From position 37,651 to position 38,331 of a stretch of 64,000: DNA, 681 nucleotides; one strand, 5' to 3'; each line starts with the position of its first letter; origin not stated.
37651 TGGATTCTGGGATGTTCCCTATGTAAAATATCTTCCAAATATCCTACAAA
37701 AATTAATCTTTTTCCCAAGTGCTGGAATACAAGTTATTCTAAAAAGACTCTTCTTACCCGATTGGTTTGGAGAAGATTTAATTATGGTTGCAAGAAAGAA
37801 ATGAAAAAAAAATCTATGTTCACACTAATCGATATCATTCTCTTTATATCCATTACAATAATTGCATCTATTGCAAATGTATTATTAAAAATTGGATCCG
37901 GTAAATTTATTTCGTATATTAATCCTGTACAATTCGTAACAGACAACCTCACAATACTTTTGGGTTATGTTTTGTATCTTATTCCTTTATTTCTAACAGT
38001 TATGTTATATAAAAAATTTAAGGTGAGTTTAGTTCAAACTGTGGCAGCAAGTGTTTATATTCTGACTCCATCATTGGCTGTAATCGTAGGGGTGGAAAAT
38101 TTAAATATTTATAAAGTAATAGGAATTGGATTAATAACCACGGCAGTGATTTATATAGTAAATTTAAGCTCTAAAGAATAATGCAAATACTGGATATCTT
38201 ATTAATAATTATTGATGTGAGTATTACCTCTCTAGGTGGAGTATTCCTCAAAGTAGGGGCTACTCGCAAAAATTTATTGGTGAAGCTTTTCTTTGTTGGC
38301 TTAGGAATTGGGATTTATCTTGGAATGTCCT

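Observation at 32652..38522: Complete lipid-linked monosaccharide modification module: DPM1/ArnC-like GT2 + PMT/ArnT-like GT-C + paired SMR flippase-like subunits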

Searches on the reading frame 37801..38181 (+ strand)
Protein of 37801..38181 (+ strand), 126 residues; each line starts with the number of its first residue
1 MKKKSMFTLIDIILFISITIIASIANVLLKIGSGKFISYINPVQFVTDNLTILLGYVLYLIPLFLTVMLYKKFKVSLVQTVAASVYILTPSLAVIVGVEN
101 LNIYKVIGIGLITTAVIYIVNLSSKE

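Call 4: search_protein_families(library=pfam, proteins=[window:37801-38181:+], max_evalue=0.01)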
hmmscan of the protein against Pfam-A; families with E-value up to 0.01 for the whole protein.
window:37801-38181:+ (126 aa): 0 families

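Call 5: search_protein_families(library=ncbifam, proteins=[window:37801-38181:+], max_evalue=0.01)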
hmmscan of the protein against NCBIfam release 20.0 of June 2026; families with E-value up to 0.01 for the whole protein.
window:37801-38181:+ (126 aa): 0 families

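Call 20: search_solved_structures(query=window:37801-38181:+, max_evalue=10)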
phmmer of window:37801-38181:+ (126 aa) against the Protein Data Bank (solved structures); distinct sequences matched with E-value up to 10: 0.

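Call 35: search_protein_representatives(protein=window:37801-38181:+)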
Query: 126 residues. Proteins with E-value up to 0.001 (for the whole library): 21; up to 1e-10: 7; up to 1e-30: 1. The best 21 are listed.
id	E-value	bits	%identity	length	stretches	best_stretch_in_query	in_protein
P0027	6.3e-62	223.2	100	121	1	6-126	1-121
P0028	8.8e-26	106.8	47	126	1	10-125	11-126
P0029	6.1e-25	104.1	58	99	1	34-126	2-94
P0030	3.0e-21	92.2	48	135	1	6-122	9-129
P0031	5.2e-17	78.6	43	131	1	8-122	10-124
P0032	1.5e-14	70.7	38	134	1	2-123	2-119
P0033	5.3e-14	68.9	34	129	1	11-119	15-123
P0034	2.9e-06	44.0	36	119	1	13-119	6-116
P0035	3.2e-06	43.9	32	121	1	6-119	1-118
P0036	1.6e-05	41.6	36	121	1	9-120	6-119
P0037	2.5e-05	41.0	38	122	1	4-116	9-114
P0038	3.5e-05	40.5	30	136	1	12-117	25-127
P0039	4.0e-05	40.3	35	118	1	12-120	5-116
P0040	7.4e-05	39.5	32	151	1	9-119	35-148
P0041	7.4e-05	39.5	30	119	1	9-119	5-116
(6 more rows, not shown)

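Call 37: search_protein_families(library=pfam, alignment_id=A2, max_evalue=0.1)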
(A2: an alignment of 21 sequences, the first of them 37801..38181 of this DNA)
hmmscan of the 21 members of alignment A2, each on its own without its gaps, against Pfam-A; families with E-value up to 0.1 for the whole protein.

A. member 1, window:37801-38181:+ (126 aa): 2 families
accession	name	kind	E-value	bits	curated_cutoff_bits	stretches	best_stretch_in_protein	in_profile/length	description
PF00892.27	EamA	-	0.024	15.4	28.2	1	20-120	39-134/135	EamA-like transporter family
PF04893.22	Yip1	-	0.054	13.8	28.6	1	14-119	25-136/173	Yip1 domain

B. families by the number of members that match (of 21 scanned): 18 families
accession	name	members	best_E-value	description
PF00892.27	EamA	19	1.9e-09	EamA-like transporter family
PF10639.15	TMEM234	13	1.2e-06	Putative transmembrane family 234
PF05653.20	Mg_trans_NIPA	6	7e-06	Magnesium transporter NIPA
PF16913.11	PUNUT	2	0.012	Purine nucleobase transmembrane transport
PF10190.14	Tmemb_170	2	0.026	Putative transmembrane protein 170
PF00893.25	Multi_Drug_Res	1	8.1e-06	Small Multidrug Resistance protein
PF03151.22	TPT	1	8.3e-05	Triose-phosphate Transporter family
PF09838.14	DUF2065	1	0.011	Uncharacterized protein conserved in bacteria (DUF2065)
PF20077.4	CcmD_alt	1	0.016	CcmD family protein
PF04142.21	Nuc_sug_transp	1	0.017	Nucleotide-sugar transporter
PF14147.11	Spore_YhaL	1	0.019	Sporulation protein YhaL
PF14034.11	Spore_YtrH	1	0.023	Sporulation protein YtrH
PF06770.17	Arif-1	1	0.033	Actin-rearrangement-inducing factor (Arif-1)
PF04342.18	DMT_6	1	0.045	Putative member of DMT superfamily (DUF486)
PF20968.2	MASE8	1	0.046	MASE8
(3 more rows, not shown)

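Call 38: search_solved_structures(query=A2, max_evalue=10)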
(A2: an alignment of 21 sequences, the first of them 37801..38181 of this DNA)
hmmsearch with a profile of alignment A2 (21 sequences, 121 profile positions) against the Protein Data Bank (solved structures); distinct sequences matched with E-value up to 10: 12.
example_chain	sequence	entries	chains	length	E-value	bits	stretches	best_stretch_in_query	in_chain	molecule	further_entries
9z7s_B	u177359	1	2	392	0.002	21.4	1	42-118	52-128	Magnesium transporter NIPA2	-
9z6n_A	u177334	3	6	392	0.003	20.8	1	42-118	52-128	Magnesium transporter NIPA2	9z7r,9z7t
7b0k_A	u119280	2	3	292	0.0037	20.5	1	21-115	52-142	Drug/metabolite transporter (DMT) superfamily permease | LicB protein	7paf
8uoz_B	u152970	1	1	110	0.024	17.9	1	50-118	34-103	SMR family multidrug efflux protein EmrE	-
3b5d_A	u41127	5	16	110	0.026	17.8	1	51-118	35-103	Multidrug transporter emrE | SMR family multidrug efflux protein EmrE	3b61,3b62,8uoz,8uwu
7mgx_A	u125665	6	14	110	0.036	17.3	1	53-118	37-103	Multidrug transporter EmrE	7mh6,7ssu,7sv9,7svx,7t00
2i68_A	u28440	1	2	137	0.038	17.3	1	51-118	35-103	Protein emrE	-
8uwu_A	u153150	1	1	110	0.083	16.2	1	51-118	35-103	SMR family multidrug efflux protein EmrE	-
6z1p_AT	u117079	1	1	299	0.14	15.4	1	11-87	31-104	Signal peptide-binding domain protein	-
7jk8_A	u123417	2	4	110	0.29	14.4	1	51-118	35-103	Multidrug SMR transporter | Multidrug transporter EmrE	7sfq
9grz_B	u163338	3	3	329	7.1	9.9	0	85-117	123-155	Solute carrier family 35 member B1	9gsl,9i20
9gs3_B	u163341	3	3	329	7.2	9.9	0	85-117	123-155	SLC35B1-E33A inward facing conformation | Solute carrier family 35 member B1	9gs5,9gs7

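Call 39: search_protein_families(library=ncbifam, alignment_id=A2, max_evalue=0.1)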
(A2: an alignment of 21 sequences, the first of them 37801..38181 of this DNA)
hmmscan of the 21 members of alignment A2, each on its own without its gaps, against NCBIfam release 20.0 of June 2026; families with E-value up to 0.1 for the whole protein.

A. member 1, window:37801-38181:+ (126 aa): 0 families

B. families by the number of members that match (of 21 scanned): 20 families
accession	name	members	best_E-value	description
NF002816.2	PRK02971.1-2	14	1.6e-10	4-amino-4-deoxy-L-arabinose-phosphoundecaprenol flippase subunit ArnF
NF011625.2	PRK15051.1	13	1e-09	4-amino-4-deoxy-L-arabinose-phosphoundecaprenol flippase subunit ArnE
TIGR03340.1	phn_DUF6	11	5.2e-07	phosphonate utilization associated putative membrane protein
NF000277.1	qac_SMR_G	6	9.3e-05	quaternary ammonium compound efflux SMR transporter QacG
NF051482.1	EbrB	6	0.00021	SMR family multidrug efflux transporter EbrB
NF051481.1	EbrA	4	0.00028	SMR family multidrug efflux transporter EbrA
NF000384.1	QacCGHJ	4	0.00062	QacCGHJ group quaternary ammonium compound efflux SMR transporter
TIGR00950.1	2A78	4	0.00092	carboxylate/amino acid/amine transporter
NF000067.2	SMR_qac_FL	4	0.00096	quaternary ammonium compound efflux SMR transporter QacL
NF000279.1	qac_SMR_H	4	0.0028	quaternary ammonium compound efflux SMR transporter QacH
NF033137.0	SMR_qac_int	3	0.00028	Qac family quaternary ammonium compound efflux SMR transporter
NF000023.1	qac_SMR_C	3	0.0051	quaternary ammonium compound efflux SMR transporter QacC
NF007767.1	PRK10452.1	3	0.0064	multidrug/spermidine efflux SMR transporter subunit MdtJ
NF012170.0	qac_SMR_J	2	0.022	quaternary ammonium compound efflux SMR transporter QacJ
NF033136.1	SMR_qac_K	2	0.024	quaternary ammonium compound efflux SMR transporter QacK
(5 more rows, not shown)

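Call 40: find_homologous_proteins(query=A2, max_evalue=0.001)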
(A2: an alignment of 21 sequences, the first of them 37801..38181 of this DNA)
Query A2 (21 sequences) (126 aa, profile of the alignment): 2915 proteins with E <= 0.001 among 8000 candidates; the best 120 are listed.
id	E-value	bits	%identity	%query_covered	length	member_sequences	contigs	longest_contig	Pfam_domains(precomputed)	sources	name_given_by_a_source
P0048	6.6e-33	131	100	100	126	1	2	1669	-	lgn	-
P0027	2.1e-32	130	100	96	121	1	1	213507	-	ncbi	ncbi:MAG: hypothetical protein ABI721_04865 [Candidatus Dojkabacteria bacterium]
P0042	2.3e-32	129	29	79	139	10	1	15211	PF00892.27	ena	-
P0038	4.6e-32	128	29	84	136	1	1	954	PF00892.27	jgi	jgi:uncharacterized membrane protein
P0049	8.8e-32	128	30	84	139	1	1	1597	PF00892.27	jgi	jgi:multidrug transporter EmrE-like cation transporter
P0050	1.1e-31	127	26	84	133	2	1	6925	PF00892.27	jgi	jgi:multidrug transporter EmrE-like cation transporter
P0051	1.1e-31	127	26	84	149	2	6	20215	PF00892.27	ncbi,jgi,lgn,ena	jgi:multidrug transporter EmrE-like cation transporter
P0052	1.2e-31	127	27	84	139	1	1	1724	PF00892.27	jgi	jgi:multidrug transporter EmrE-like cation transporter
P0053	1.3e-31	127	26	79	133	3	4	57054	PF00892.27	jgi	jgi:drug/metabolite transporter (DMT)-like permease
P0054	1.4e-31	127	27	87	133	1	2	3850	PF00892.27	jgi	jgi:drug/metabolite transporter (DMT)-like permease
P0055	1.6e-31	127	29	78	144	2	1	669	PF00892.27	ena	-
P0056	1.8e-31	127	27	83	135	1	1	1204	PF00892.27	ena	-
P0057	1.9e-31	126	29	83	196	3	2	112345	PF00892.27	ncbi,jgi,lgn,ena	jgi:multidrug transporter EmrE-like cation transporter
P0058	2.8e-31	126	29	79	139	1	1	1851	PF00892.27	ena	-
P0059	3.0e-31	126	27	78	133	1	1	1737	PF00892.27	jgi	jgi:multidrug transporter EmrE-like cation transporter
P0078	1.5e-30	124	24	85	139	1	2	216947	PF00892.27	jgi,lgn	jgi:multidrug transporter EmrE-like cation transporter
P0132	6.6e-30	121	31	84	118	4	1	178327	PF00892.27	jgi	jgi:multidrug transporter EmrE-like cation transporter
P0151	1.1e-29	121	30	84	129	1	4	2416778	PF00892.27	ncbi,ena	-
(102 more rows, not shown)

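Call 41: find_encoding_contigs(protein=P0028, flank=10000, max_places=3)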
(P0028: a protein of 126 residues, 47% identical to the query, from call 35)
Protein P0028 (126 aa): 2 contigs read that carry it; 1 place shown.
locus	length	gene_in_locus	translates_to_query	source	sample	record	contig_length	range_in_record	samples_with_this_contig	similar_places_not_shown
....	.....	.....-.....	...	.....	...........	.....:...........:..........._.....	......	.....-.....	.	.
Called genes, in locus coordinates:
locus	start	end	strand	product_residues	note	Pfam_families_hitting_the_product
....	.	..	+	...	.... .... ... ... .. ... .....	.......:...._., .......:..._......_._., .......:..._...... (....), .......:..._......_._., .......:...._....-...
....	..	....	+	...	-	-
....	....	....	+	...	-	-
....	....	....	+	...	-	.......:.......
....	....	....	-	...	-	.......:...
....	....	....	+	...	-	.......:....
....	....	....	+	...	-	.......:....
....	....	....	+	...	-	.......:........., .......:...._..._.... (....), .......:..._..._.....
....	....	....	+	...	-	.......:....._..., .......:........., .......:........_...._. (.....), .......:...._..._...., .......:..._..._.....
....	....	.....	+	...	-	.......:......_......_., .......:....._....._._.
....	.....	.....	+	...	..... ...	-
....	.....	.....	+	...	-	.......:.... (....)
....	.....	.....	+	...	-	-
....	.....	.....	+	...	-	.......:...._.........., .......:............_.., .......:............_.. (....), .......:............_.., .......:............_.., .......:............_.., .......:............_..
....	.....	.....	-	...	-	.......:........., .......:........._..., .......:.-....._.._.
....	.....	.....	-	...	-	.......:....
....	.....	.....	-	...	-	-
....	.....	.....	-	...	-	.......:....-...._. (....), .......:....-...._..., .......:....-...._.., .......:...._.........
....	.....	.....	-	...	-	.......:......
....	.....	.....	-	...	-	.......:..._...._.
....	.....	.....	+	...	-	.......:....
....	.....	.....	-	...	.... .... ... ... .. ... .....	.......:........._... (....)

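Call 42: find_encoding_contigs(protein=P0030, flank=10000, max_places=3)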
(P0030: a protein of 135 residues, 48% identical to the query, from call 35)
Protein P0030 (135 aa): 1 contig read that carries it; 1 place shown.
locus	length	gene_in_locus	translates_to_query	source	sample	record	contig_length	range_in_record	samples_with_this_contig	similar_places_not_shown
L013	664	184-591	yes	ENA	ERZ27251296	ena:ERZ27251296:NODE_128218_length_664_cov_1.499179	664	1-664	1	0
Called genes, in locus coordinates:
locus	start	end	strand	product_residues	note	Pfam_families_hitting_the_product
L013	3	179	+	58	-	?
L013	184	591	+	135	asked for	-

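Call 71: find_encoding_contigs(protein=P0031, flank=10000, max_places=3)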
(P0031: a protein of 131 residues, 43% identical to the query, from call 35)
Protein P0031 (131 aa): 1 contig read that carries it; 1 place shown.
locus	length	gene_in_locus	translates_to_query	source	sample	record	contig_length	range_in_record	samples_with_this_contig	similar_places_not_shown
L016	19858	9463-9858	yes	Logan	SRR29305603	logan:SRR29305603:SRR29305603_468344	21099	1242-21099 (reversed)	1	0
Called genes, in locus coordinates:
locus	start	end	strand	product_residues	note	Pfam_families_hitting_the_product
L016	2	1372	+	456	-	?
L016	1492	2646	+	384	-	-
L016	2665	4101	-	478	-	PF01408:GFO_IDH_MocA (weak), PF13727:CoA_binding_3 (weak), PF01073:3Beta_HSD (faint), PF01370:Epimerase, PF02719:Polysacc_synt_2, PF04321:RmlD_sub_bind, PF16363:GDP_Man_Dehyd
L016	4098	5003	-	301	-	PF01370:Epimerase, PF04321:RmlD_sub_bind (faint), PF16363:GDP_Man_Dehyd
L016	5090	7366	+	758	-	-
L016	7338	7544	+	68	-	-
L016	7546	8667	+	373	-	PF00534:Glycos_transf_1, PF20706:GT4-conflict, PF13692:Glyco_trans_1_4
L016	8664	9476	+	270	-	PF05050:Methyltransf_21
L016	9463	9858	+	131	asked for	-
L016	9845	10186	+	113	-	PF00892:EamA (weak)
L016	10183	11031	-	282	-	PF01040:UbiA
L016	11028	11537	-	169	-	PF01569:PAP2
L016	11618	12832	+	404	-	PF13692:Glyco_trans_1_4 (weak), PF00534:Glycos_transf_1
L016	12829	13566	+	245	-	PF00535:Glycos_transf_2, PF13641:Glyco_tranf_2_3 (faint)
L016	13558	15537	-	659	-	PF24677:DUF7657, PF24672:DUF7654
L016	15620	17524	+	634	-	PF13641:Glyco_tranf_2_3 (weak), PF00535:Glycos_transf_2, PF10111:Glyco_tranf_2_2 (weak), PF13632:Glyco_trans_2_3 (faint), PF13641:Glyco_tranf_2_3, PF00535:Glycos_transf_2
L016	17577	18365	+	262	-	PF01061:ABC2_membrane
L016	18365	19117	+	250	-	PF02463:SMC_N (faint), PF00005:ABC_tran, PF13304:AAA_21 (faint)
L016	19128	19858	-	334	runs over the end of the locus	PF00106:adh_short, PF01073:3Beta_HSD, PF01370:Epimerase, PF02719:Polysacc_synt_2, PF04321:RmlD_sub_bind, PF05368:NmrA, PF07993:NAD_binding_4, PF13460:NAD_binding_10, +2 more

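Call 72: find_encoding_contigs(protein=P0032, flank=10000, max_places=3)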
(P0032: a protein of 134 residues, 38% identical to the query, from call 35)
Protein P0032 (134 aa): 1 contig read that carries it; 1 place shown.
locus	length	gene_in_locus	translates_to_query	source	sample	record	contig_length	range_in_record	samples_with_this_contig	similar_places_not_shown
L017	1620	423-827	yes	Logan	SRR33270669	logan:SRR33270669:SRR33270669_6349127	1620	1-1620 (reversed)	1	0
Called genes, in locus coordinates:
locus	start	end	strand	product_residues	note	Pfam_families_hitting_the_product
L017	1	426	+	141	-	?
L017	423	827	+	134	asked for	-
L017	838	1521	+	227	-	PF13489:Methyltransf_23, PF13847:Methyltransf_31, PF08241:Methyltransf_11, PF08242:Methyltransf_12, PF13649:Methyltransf_25 (weak)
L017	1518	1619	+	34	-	?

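Call 73: find_encoding_contigs(protein=P0033, flank=10000, max_places=3)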
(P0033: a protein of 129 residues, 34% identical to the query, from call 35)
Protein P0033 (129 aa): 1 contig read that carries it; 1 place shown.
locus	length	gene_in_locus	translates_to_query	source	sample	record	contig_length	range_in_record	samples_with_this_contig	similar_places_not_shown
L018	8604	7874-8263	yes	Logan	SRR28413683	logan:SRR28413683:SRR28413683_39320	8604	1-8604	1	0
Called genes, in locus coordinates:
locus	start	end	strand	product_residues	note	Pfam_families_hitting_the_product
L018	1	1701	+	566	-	?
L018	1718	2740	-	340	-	PF01370:Epimerase, PF16363:GDP_Man_Dehyd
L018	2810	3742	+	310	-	PF13793:Pribosyltran_N, PF00156:Pribosyltran (weak)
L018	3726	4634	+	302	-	PF01040:UbiA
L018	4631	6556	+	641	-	-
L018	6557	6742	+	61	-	-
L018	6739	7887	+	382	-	PF13579:Glyco_trans_4_4 (weak), PF20706:GT4-conflict, PF00534:Glycos_transf_1, PF13692:Glyco_trans_1_4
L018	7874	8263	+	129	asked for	-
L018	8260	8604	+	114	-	?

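Call 74: find_encoding_contigs(protein=P0029, flank=10000, max_places=3)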
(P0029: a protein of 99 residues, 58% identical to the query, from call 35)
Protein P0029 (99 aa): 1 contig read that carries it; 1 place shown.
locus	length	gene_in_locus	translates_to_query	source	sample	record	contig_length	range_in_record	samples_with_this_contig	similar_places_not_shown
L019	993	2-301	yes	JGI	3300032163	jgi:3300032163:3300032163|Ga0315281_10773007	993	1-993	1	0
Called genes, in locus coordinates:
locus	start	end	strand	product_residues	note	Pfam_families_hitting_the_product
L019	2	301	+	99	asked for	?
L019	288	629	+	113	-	PF00892:EamA (faint)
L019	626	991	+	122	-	?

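Call 79: find_encoding_contigs(protein=P0132, flank=6000, max_places=2)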
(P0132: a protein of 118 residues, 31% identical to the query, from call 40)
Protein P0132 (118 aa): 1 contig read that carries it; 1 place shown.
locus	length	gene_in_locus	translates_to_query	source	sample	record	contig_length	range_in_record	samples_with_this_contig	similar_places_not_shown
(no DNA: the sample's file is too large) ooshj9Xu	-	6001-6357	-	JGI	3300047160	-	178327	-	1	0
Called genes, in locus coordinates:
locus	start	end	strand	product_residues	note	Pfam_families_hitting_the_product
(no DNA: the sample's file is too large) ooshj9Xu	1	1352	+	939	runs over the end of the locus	PF08811:DUF1800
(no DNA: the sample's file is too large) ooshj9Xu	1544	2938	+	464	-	PF07394:DUF1501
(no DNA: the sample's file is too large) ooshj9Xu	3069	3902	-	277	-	PF13432:TPR_16 (faint), PF13431:TPR_17 (faint), PF00515:TPR_1 (faint), PF07719:TPR_2 (faint), PF13181:TPR_8 (faint), PF13414:TPR_11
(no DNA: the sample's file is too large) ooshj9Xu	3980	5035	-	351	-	PF00483:NTP_transferase, PF12804:NTP_transf_3, PF22640:ManC_GMP_beta-helix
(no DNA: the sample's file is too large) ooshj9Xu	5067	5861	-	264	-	PF10502:Peptidase_S26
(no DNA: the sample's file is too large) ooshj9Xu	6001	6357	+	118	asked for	PF00892:EamA (weak)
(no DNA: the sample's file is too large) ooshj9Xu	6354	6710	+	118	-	PF00892:EamA (weak)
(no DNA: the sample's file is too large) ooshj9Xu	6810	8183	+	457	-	PF01565:FAD_binding_4, PF08031:BBE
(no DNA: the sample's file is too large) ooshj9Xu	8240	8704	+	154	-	-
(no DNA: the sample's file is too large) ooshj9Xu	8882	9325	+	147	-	-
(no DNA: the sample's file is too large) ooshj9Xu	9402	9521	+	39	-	-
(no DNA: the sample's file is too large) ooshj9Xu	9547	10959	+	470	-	PF13727:CoA_binding_3, PF02397:Bac_transf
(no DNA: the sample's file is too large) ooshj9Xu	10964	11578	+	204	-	PF00156:Pribosyltran (weak)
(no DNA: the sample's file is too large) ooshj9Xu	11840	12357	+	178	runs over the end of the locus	PF01135:PCMT (weak), PF08123:DOT1 (faint), PF02353:CMAS (weak), PF13847:Methyltransf_31, PF02390:Methyltransf_4 (weak), PF13649:Methyltransf_25 (weak)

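Call 80: find_encoding_contigs(protein=P0151, flank=6000, max_places=2)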
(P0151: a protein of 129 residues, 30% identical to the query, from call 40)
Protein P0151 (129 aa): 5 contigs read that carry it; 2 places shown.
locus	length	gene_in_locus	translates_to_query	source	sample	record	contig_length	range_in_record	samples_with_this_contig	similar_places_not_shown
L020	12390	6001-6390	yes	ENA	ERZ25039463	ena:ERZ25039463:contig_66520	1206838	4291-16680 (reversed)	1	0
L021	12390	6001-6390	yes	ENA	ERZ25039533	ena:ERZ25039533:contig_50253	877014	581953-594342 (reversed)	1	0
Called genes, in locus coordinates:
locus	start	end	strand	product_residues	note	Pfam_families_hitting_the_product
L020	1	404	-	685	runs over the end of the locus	-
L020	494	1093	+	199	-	PF07638:Sigma70_ECF, PF08281:Sigma70_r4_2 (weak), PF04545:Sigma70_r4 (weak)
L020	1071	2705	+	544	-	PF00069:Pkinase, PF07714:PK_Tyr_Ser-Thr, PF01636:APH (faint), PF03109:ABC1 (weak)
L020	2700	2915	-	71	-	-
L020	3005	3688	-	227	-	-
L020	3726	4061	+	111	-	PF07719:TPR_2 (faint), PF13424:TPR_12 (weak), PF13432:TPR_16 (weak)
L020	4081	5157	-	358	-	PF00483:NTP_transferase, PF12804:NTP_transf_3, PF22640:ManC_GMP_beta-helix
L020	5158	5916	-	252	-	PF10502:Peptidase_S26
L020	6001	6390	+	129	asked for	PF00892:EamA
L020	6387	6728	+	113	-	PF10639:TMEM234 (weak), PF00892:EamA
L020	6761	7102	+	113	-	-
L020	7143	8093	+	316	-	PF00561:Abhydrolase_1, PF12146:Hydrolase_4, PF12697:Abhydrolase_6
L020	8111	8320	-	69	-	-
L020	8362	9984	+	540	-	PF12831:FAD_oxidored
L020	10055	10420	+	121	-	PF01844:HNH, PF14279:HNH_5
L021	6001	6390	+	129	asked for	PF00892:EamA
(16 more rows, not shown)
